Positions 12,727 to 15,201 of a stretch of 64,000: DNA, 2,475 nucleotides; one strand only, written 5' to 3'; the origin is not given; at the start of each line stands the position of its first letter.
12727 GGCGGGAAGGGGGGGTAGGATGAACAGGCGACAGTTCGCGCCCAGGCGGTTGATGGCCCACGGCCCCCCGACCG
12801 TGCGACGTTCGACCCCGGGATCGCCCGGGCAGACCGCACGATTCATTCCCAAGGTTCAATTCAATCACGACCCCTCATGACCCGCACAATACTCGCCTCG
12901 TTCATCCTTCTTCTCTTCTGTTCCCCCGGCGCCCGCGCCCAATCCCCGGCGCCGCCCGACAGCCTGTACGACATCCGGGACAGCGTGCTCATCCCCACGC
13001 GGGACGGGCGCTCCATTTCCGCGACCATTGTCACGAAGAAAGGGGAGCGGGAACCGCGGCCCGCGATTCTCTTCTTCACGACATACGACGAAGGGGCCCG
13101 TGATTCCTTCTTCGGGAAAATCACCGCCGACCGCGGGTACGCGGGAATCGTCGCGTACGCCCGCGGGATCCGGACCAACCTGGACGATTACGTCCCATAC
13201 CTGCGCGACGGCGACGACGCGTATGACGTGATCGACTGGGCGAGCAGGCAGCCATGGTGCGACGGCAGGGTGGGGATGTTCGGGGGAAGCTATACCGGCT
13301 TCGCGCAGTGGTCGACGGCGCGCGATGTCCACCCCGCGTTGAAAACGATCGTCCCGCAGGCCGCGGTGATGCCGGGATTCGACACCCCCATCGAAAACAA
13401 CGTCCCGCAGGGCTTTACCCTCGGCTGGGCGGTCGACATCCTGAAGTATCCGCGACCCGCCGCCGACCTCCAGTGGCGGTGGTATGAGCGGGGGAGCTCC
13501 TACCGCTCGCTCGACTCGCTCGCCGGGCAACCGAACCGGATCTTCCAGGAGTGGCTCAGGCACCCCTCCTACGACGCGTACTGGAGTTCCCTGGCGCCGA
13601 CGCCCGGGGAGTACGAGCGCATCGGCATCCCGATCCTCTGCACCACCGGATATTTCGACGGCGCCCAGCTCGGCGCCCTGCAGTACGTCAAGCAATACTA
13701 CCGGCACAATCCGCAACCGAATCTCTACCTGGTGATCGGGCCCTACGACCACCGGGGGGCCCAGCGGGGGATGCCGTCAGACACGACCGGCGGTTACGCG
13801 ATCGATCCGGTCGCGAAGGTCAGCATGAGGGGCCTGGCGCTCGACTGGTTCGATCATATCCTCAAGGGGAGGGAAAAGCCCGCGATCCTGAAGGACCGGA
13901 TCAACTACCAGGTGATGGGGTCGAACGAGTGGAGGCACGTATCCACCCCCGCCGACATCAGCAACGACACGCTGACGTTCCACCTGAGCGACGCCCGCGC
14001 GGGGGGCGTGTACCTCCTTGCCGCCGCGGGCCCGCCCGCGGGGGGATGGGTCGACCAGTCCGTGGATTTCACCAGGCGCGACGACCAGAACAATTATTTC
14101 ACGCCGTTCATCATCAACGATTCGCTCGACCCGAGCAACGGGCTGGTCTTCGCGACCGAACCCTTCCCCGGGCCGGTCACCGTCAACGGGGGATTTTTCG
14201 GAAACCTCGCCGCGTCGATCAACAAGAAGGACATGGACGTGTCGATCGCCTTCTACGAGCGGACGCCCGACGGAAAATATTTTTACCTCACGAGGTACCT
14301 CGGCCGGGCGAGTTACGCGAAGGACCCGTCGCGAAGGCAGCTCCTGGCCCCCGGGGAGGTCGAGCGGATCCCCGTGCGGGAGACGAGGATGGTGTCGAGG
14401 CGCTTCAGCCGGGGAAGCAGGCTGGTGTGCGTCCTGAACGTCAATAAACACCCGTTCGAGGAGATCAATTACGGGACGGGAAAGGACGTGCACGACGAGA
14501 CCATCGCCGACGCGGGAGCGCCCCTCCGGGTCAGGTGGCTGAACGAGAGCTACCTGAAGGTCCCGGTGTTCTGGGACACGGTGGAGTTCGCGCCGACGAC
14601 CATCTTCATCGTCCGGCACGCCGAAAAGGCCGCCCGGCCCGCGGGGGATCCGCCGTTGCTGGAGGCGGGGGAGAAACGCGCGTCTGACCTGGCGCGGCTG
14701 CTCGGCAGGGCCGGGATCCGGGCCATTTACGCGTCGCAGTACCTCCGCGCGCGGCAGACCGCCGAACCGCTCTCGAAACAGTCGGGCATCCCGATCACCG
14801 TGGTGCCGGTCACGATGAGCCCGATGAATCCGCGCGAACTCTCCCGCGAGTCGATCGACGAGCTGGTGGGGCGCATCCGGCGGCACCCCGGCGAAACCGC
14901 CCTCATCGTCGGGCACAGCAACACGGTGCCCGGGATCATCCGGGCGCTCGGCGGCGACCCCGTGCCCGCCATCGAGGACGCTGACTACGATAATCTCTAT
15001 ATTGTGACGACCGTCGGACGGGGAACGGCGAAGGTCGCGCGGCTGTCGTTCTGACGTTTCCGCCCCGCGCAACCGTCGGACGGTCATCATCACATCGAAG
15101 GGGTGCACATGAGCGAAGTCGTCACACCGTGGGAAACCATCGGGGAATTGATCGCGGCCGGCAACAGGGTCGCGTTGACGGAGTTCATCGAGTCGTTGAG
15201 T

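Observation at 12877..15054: Fusion of a secreted CocE/NonD-type serine hydrolase with a histidine-phosphatase (SixA/PGM-like) domain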

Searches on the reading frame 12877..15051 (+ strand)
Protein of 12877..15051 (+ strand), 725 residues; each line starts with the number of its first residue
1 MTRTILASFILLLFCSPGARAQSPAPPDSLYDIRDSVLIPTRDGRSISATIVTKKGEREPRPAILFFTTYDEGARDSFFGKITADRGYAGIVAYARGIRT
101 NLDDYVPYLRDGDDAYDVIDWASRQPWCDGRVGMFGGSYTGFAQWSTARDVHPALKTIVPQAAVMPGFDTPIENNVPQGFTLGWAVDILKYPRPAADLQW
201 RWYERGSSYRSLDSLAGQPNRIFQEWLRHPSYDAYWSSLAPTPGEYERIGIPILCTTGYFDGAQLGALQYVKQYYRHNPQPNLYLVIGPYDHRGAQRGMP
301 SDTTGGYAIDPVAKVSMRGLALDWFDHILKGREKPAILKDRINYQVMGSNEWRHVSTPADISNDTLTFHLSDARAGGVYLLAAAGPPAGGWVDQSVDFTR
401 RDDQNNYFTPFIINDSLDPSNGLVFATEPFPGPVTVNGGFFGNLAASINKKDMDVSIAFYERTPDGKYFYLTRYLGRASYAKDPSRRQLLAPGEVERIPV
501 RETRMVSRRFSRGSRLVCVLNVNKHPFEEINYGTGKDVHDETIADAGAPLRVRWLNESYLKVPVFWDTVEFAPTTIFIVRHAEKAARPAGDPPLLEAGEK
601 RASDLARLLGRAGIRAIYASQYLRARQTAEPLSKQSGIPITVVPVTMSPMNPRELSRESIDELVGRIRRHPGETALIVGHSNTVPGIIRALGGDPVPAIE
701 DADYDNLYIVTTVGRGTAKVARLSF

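Call 3: search_protein_families(library=pfam, proteins=[window:12877-15051:+], max_evalue=0.1)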
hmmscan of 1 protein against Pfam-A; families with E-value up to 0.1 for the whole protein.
window:12877-15051:+ (725 aa): 3 families
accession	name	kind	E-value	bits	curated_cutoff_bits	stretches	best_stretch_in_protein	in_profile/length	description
PF02129.25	Peptidase_S15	-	3.9e-34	119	23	1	43-292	1-260/262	X-Pro dipeptidyl-peptidase (S15 family)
PF00300.27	His_Phos_1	-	1.5e-15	57.9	21.7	1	576-643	1-74/194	Histidine phosphatase superfamily (branch 1)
PF08530.16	PepX_C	-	2e-05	25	22.5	1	378-520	66-176/217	X-Pro dipeptidyl-peptidase C-terminal non-catalytic domain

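Call 4: search_protein_families(library=ncbifam, proteins=[window:12877-15051:+], max_evalue=0.1)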
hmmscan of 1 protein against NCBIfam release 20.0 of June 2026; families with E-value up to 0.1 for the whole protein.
window:12877-15051:+ (725 aa): 13 families
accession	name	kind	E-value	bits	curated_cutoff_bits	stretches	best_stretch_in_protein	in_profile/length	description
TIGR00976.1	CocE_NonD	subfamily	4e-48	164.8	66.3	1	40-544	2-525/550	CocE/NonD family hydrolase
NF003780.0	PRK05371.1-1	subfamily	1.2e-06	27.2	642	1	126-165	193-232/594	Xaa-Pro dipeptidyl-peptidase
TIGR00249.1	sixA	equivalog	1.4e-06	28.3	74.5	1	576-696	3-122/154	phosphohistidine phosphatase SixA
NF045917.1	PhserinePhPspA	equivalog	2.5e-06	27.3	350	1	576-641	4-75/211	phosphoserine phosphatase PspA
NF005567.0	PRK07238.1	equivalog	1.9e-05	24.1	326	1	566-642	170-253/378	bifunctional RNase H/acid phosphatase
TIGR03162.1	ribazole_cobC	equivalog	7.7e-05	22.2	162.9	1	576-641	1-71/176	alpha-ribazole phosphatase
TIGR03848.1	MSMEG_4193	subfamily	0.0013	18.2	203.85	1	576-644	2-77/204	MSMEG_4193 family putative phosphomutase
NF002901.0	PRK03482.1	equivalog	0.0019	17.8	261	1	578-659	6-92/215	2,3-diphosphoglycerate-dependent phosphoglycerate mutase GpmB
NF052459.1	OxoGTPPhMutT1Mycb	equivalog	0.0021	17.2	475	1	574-645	133-209/292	8-oxo-(d)GTP phosphatase MutT1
NF011580.0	PRK15004.1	equivalog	0.012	15.7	250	1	576-643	3-76/203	adenosylcobalamin/alpha-ribazole phosphatase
NF047920.1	lactonase_UilS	equivalog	0.017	14.9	400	1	105-165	73-132/285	UilS family quorum-quenching N-acyl-homoserine lactonase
NF003781.0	PRK05371.1-2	equivalog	0.022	13.1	881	1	126-165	361-400/805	Xaa-Pro dipeptidyl-peptidase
NF038349.1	dPGM_arch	equivalog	0.046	13.6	225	1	593-640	25-72/194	2,3-diphosphoglycerate-dependent phosphoglycerate mutase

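Call 5: search_solved_structures(query=window:12877-15051:+, max_evalue=0.01, show_alignments=2)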
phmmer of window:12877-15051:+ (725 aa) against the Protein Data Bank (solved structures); distinct sequences matched with E-value up to 0.01: 20.
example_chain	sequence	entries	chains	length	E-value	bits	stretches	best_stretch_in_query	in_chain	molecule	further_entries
1ju3_A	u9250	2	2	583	3.4e-27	98.3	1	28-542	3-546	cocaine esterase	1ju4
3i2i_A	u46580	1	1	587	4.1e-27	98.1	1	28-543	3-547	Cocaine esterase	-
3ida_A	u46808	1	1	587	4.6e-27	97.9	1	28-542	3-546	Cocaine esterase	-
3i2f_A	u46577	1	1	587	4.6e-27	97.9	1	28-542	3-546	Cocaine esterase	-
3i2g_A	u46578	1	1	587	4.8e-27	97.9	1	28-543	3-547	Cocaine esterase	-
3i2j_A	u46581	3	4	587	4.9e-27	97.8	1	28-542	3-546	Cocaine esterase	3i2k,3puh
3i2h_A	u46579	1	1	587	5e-27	97.8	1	28-542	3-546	Cocaine esterase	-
9k48_A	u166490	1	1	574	5.5e-27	97.7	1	28-542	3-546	Cocaine esterase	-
4p08_A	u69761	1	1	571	6.3e-27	97.4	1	31-542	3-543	Cocaine esterase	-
3pui_A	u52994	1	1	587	6.8e-27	97.4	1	29-543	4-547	Cocaine esterase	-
7f65_A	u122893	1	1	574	8e-27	97.1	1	28-542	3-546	Cocaine esterase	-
1l7q_A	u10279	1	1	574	1e-26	96.8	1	28-542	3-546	cocaine esterase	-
1l7r_A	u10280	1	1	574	1.1e-26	96.7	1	28-542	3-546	cocaine esterase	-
4pf1_A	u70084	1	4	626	4e-13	51.8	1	113-517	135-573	Peptidase S15/CocE/NonD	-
2b4k_A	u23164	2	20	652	8.1e-13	50.8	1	112-519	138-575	Alpha-amino acid ester hydrolase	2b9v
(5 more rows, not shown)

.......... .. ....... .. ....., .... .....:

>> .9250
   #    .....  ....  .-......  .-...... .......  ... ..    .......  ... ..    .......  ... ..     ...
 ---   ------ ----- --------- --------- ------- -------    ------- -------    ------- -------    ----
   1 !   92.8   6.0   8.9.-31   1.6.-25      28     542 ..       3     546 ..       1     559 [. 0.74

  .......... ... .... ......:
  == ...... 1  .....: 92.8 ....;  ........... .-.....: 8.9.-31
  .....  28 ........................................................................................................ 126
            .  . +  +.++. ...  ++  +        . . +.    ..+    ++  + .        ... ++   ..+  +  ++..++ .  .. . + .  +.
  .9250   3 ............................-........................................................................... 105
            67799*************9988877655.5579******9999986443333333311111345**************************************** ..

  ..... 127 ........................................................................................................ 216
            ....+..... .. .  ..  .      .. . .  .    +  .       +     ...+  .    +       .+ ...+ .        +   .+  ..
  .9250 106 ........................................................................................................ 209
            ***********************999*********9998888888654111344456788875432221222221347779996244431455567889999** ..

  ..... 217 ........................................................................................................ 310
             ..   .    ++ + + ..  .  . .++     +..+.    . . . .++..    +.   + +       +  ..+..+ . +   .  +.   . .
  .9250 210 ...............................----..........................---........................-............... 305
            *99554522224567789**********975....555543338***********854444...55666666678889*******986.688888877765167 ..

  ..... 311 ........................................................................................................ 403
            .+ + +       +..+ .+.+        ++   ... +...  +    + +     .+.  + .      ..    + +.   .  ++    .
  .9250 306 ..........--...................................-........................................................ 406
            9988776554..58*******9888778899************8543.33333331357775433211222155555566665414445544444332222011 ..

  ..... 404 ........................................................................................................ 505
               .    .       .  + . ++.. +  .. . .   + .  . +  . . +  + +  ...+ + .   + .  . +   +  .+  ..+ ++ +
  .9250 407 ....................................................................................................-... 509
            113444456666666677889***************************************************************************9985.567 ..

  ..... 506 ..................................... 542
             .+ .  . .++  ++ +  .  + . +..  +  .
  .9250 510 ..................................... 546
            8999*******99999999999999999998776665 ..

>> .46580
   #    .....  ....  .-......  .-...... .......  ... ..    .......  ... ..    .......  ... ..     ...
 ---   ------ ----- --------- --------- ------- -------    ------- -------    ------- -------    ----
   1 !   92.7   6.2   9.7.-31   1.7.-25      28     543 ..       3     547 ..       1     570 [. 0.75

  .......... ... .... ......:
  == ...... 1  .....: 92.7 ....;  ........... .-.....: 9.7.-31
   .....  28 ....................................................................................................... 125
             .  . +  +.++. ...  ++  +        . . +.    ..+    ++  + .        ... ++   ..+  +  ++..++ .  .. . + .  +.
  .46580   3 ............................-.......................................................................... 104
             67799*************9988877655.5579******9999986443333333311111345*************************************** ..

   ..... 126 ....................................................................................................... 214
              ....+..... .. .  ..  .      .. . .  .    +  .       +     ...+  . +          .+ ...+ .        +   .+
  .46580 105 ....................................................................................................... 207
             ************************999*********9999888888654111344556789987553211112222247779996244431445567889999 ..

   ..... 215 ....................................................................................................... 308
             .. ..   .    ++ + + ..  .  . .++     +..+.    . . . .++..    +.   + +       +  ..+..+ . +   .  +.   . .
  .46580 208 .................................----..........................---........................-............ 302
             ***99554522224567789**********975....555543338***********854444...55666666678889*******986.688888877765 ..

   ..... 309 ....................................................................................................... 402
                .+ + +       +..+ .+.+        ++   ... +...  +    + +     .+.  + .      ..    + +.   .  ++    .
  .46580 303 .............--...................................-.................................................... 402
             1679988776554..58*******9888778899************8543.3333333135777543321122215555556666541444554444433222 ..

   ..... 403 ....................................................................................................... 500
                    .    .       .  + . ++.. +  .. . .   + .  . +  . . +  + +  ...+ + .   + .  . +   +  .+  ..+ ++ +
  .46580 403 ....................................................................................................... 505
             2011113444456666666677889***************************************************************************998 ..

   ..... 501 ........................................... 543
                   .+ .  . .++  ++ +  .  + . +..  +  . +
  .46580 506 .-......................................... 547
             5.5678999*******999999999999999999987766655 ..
